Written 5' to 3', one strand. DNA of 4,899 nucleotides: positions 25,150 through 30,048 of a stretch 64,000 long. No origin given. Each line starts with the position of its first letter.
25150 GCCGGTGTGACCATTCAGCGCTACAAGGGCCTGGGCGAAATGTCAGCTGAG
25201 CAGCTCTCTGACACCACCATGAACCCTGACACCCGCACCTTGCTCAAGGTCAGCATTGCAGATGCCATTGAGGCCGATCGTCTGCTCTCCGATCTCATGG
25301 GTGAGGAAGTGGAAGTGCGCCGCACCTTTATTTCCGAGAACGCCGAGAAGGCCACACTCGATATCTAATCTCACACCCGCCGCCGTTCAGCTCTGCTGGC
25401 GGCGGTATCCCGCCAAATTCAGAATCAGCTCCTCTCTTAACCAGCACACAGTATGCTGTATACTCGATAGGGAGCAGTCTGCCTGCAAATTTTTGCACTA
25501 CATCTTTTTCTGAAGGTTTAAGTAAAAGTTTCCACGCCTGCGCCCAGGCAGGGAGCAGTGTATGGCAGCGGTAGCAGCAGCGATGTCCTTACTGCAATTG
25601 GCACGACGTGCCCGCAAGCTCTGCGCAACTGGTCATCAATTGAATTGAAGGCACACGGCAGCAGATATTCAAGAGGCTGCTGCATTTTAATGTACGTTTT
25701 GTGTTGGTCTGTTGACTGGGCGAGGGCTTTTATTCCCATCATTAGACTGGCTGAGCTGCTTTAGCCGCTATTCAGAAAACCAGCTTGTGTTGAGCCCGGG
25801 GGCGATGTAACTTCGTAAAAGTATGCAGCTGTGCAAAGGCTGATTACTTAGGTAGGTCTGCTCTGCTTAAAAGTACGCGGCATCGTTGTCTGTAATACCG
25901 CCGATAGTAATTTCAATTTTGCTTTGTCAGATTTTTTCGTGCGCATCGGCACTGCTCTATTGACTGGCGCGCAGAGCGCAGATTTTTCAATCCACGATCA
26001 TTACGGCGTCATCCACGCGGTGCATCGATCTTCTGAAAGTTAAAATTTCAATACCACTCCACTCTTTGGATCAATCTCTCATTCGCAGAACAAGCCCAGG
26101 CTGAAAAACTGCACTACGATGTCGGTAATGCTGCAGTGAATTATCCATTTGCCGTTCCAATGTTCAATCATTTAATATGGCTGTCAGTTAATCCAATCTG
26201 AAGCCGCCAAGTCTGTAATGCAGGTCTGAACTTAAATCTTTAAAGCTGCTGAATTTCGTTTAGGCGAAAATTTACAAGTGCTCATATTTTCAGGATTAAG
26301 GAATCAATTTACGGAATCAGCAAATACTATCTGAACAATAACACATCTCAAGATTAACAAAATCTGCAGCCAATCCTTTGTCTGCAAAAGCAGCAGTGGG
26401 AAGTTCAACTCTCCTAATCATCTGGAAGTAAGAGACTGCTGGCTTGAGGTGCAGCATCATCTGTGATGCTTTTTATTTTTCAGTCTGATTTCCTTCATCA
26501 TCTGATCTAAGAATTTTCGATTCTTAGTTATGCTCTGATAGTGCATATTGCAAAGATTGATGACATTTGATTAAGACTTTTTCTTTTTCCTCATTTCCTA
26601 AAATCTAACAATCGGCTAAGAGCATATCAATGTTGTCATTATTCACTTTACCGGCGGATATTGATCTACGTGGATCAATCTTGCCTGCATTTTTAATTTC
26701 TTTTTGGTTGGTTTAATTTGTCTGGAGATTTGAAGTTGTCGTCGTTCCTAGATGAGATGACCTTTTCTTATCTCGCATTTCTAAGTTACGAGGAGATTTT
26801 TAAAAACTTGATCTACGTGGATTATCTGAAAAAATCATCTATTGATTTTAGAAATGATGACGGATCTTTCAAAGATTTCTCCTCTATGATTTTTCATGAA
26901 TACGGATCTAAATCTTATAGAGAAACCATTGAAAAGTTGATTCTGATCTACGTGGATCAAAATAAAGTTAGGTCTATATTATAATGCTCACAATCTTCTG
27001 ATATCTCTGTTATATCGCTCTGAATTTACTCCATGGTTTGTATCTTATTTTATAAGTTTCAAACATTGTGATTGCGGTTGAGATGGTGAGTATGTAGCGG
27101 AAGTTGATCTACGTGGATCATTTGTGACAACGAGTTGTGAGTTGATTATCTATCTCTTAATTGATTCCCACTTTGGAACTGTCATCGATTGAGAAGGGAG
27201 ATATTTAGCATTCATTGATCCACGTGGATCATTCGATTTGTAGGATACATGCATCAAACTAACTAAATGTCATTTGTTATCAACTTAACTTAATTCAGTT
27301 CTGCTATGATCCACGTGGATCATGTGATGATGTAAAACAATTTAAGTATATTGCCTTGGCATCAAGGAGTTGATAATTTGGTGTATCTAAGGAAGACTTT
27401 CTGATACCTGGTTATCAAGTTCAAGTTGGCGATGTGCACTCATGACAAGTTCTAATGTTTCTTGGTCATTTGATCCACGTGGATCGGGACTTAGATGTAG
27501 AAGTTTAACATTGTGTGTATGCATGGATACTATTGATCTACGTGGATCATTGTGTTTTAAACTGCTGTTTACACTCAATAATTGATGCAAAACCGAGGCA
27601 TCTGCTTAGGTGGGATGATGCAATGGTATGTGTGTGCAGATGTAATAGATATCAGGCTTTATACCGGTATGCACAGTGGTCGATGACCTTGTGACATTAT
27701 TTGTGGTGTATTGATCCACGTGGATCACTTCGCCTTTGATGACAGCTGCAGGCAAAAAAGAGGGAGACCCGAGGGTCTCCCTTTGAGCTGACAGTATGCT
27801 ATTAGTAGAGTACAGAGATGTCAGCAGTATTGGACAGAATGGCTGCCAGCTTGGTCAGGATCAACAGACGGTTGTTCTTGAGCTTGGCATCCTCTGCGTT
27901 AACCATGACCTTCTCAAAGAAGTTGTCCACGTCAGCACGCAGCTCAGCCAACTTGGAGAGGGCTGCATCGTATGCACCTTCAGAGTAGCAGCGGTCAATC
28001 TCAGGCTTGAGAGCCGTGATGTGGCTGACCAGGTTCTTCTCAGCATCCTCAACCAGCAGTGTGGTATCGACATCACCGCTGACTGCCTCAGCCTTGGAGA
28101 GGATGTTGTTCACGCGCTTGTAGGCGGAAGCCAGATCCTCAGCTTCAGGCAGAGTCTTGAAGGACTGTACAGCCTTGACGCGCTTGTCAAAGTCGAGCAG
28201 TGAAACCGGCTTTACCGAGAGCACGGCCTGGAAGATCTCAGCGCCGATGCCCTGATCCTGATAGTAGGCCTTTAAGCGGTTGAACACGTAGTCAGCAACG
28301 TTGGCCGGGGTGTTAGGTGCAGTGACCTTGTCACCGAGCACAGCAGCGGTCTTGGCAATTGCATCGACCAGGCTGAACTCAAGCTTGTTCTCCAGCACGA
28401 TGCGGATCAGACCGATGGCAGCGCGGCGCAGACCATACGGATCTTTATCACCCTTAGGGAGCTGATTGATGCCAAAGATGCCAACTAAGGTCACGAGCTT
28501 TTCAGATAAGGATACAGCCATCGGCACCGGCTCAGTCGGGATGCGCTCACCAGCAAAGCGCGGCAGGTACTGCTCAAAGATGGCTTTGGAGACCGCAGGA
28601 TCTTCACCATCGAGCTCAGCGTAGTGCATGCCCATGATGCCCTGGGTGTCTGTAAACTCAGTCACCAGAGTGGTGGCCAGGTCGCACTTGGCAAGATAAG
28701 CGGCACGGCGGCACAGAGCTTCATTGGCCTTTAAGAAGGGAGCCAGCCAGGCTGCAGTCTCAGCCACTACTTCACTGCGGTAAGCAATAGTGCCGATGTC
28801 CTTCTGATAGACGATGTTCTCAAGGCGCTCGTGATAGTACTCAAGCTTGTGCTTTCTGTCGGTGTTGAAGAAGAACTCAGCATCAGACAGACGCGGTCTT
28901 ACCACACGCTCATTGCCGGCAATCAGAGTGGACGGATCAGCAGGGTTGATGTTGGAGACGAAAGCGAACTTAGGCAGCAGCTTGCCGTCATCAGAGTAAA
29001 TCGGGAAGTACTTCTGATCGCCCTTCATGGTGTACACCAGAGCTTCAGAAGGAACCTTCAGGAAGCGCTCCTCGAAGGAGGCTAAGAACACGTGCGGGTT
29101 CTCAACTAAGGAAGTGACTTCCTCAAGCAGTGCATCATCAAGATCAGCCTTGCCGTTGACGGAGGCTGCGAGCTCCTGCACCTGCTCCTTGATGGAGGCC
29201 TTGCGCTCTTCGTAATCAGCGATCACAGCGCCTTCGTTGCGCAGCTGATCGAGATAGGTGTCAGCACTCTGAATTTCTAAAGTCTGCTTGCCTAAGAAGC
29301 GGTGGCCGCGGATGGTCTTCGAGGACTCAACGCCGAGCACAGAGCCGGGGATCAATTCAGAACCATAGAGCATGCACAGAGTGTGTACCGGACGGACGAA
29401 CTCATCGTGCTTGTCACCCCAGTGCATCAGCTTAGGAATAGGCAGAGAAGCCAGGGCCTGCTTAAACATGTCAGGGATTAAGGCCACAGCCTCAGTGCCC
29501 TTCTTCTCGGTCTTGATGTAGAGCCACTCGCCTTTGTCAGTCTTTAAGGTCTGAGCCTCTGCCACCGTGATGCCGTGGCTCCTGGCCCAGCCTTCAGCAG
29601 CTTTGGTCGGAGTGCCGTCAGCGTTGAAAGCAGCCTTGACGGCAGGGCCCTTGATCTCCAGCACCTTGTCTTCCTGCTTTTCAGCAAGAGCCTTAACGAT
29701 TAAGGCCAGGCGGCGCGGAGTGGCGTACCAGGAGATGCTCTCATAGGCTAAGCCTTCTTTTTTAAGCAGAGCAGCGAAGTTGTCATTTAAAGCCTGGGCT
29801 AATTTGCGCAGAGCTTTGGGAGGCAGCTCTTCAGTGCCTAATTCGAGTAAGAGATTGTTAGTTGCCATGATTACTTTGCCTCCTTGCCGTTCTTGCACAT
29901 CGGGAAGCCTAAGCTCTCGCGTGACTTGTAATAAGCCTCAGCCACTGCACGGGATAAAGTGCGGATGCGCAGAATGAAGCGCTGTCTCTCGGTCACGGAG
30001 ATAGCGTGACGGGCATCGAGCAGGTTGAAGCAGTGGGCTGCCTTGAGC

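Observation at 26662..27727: Nine copies of a GATC-bearing, parS-like 16-bp palindrome next to dnaA-dnaN-recF-gyrB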

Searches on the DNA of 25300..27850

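Call 56: search_rna_families(source=window, start=25300, end=27850, threshold=evalue, max_evalue=1)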
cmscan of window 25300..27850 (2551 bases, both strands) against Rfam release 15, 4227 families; matches with E-value up to 1: 1.
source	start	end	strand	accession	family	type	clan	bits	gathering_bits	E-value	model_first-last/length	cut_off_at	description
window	26456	26506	+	RF01182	SNORD11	Gene; snRNA; snoRNA; CD-box;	CL00103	27.1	55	0.034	1-84/84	no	Small nucleolar RNA SNORD11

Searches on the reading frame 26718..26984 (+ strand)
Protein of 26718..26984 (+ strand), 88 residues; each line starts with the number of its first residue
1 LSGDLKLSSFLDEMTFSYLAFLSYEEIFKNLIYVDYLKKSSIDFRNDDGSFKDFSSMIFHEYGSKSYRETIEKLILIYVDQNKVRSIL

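Call 74: search_protein_families(library=pfam, proteins=[window:26718-26984:+], max_evalue=0.1)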
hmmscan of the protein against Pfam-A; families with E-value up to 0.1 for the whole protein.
window:26718-26984:+ (88 aa): 0 families

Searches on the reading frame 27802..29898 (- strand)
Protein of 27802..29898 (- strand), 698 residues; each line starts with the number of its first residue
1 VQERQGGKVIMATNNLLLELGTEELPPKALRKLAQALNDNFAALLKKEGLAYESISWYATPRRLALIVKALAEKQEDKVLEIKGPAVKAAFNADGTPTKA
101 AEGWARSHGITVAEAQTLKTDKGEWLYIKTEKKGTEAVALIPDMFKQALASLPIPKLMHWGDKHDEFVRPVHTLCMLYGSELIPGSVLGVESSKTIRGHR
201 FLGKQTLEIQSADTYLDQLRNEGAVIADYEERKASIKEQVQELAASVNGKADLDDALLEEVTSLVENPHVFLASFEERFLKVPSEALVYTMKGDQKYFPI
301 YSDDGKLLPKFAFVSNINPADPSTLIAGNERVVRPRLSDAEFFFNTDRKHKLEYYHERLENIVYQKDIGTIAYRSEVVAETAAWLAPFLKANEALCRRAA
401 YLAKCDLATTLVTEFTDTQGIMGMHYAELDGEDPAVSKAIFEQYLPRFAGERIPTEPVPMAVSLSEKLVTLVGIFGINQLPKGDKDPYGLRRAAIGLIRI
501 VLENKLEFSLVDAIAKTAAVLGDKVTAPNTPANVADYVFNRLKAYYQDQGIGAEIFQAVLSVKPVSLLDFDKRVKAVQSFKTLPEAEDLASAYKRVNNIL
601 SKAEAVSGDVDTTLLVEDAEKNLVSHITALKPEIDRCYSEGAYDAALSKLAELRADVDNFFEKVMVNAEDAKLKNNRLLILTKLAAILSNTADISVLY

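Call 8: find_encoding_contigs(protein=window:27802-29898:-, flank=10000, max_places=6)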
Protein window:27802-29898:- (698 aa): no gene with exactly this product is on record in the collection.

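Call 10: find_encoding_contigs(protein=window:27802-29868:-, flank=10000, max_places=6)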
Protein window:27802-29868:- (688 aa): 2 contigs read that carry it; 1 place shown.
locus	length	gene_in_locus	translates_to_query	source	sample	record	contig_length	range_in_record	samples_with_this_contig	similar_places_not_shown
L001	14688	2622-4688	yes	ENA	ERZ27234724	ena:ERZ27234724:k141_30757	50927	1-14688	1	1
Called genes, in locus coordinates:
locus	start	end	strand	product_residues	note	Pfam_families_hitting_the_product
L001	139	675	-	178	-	-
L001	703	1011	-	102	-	-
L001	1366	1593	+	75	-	PF01206:TusA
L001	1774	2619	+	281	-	PF02091:tRNA-synt_2e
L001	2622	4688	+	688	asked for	PF02092:tRNA_synt_2f, PF05746:DALR_1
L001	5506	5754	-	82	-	-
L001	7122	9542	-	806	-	PF02518:HATPase_c, PF00204:DNA_gyraseB, PF01751:Toprim, PF18053:GyrB_insert, PF00986:DNA_gyraseB_C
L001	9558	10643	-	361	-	PF02463:SMC_N, PF13175:AAA_15, PF13476:AAA_23, PF13555:AAA_29 (faint), PF13191:AAA_16 (faint), PF13304:AAA_21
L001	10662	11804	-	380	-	PF00712:DNA_pol3_beta, PF02767:DNA_pol3_beta_2, PF02768:DNA_pol3_beta_3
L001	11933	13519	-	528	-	PF01695:IstB_IS21 (weak), PF00308:Bac_DnaA, PF00004:AAA (faint), PF08299:Bac_DnaA_C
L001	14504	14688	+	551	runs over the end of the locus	PF14849:YidC_periplas, PF02096:60KD_IMP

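Call 11: find_related_loci(query=window:27802-29868:-, collection=genome_contigs, flank=6000)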
Query window:27802-29868:- (688 aa) in genome_contigs; peptide patterns used: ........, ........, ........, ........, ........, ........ (x = any residue, [..] = any of these).
599 stretches matched a pattern (row limit reached: there are more); 588 encode a relative of the query (tblastn E <= 1e-3); the best 80 are kept; 80 distinct loci.
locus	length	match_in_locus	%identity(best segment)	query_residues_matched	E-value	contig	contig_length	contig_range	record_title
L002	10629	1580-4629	80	1-688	0e+0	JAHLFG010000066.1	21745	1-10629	MAG: Candidatus Anaerobiospirillum merdipullorum isolate 687 D5M67__C182021_L21745, whole genome shotgun sequence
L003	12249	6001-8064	72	1-688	0e+0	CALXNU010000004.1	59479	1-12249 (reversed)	MAG: uncultured Succinivibrionaceae bacterium isolate BRZ_RI__bin27 genome assembly, contig: BRZ_RI__NODE_281_length_594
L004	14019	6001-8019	71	16-688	0e+0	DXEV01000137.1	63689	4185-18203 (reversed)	MAG TPA_asm: Candidatus Anaerobiospirillum pullistercoris isolate USASDec5-558 USASDcec5__C39787_L63689_SAMN08385414, wh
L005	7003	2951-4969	71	16-688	0e+0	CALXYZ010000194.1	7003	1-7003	MAG: uncultured Anaerobiospirillum sp. isolate BRZ_QM__bin26 genome assembly, contig: BRZ_QM__NODE_16543_length_7003_cov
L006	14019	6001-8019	72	16-688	0e+0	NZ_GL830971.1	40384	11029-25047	Succinatimonas hippei YIT 12066 Scfld72, whole genome shotgun sequence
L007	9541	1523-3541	71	16-688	0e+0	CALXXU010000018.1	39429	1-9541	MAG: uncultured Anaerobiospirillum sp. isolate BRZ_KP__bin38 genome assembly, contig: BRZ_KP__NODE_1539_length_39429_cov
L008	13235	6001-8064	69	1-688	0e+0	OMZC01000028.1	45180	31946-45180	uncultured gamma proteobacterium isolate hRUG862 genome assembly, contig: NODE_545_length_45180_cov_11.4177, whole genom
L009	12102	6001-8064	69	1-688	0e+0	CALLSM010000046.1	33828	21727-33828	MAG TPA_asm: uncultured Succinatimonas sp. isolate ERR1018228_bin.92_CONCOCT_v1.1_MAG genome assembly, contig: ERZ174504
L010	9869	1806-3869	67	1-688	0e+0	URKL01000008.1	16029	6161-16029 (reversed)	uncultured Succinatimonas sp. isolate UMGS1092 genome assembly, contig: NODE_1155_length_16029_cov_6.790472, whole genom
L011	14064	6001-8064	68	1-688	0e+0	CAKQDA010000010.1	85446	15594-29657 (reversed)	MAG: uncultured Succinivibrio sp. isolate REFINED_METABAT215_TOP10_CONTIGS_1500_ASSEMBLY_K77_MERGED__Hadza_MoBio_hadza-A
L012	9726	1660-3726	66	1-688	0e+0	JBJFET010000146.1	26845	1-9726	MAG: Succinivibrio sp. isolate PUUB48_bin.017 NODE_703_length_26845_cov_7.341583, whole genome shotgun sequence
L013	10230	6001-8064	83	1-688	0e+0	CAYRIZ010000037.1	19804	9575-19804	MAG TPA_asm: uncultured Enterobacterales bacterium isolate SRP141132_co4_59 genome assembly, contig: NODE_2522_length_19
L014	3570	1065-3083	65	16-688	0e+0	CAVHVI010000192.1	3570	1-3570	Bacteroidaceae bacterium isolate G02628-L1_cleanbin_000010 genome assembly, contig: Spades_G02628-L1_contig_6595, whole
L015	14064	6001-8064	66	1-688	0e+0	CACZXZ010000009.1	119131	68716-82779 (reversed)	MAG: uncultured Succinivibrio sp. isolate RUG13055 genome assembly, contig: RUG13055_asm_9, whole genome shotgun sequenc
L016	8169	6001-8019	65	16-688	0e+0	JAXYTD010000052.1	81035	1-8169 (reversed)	MAG: bacterium isolate P058L1-21 NODE_47_length_81035_cov_14.891739, whole genome shotgun sequence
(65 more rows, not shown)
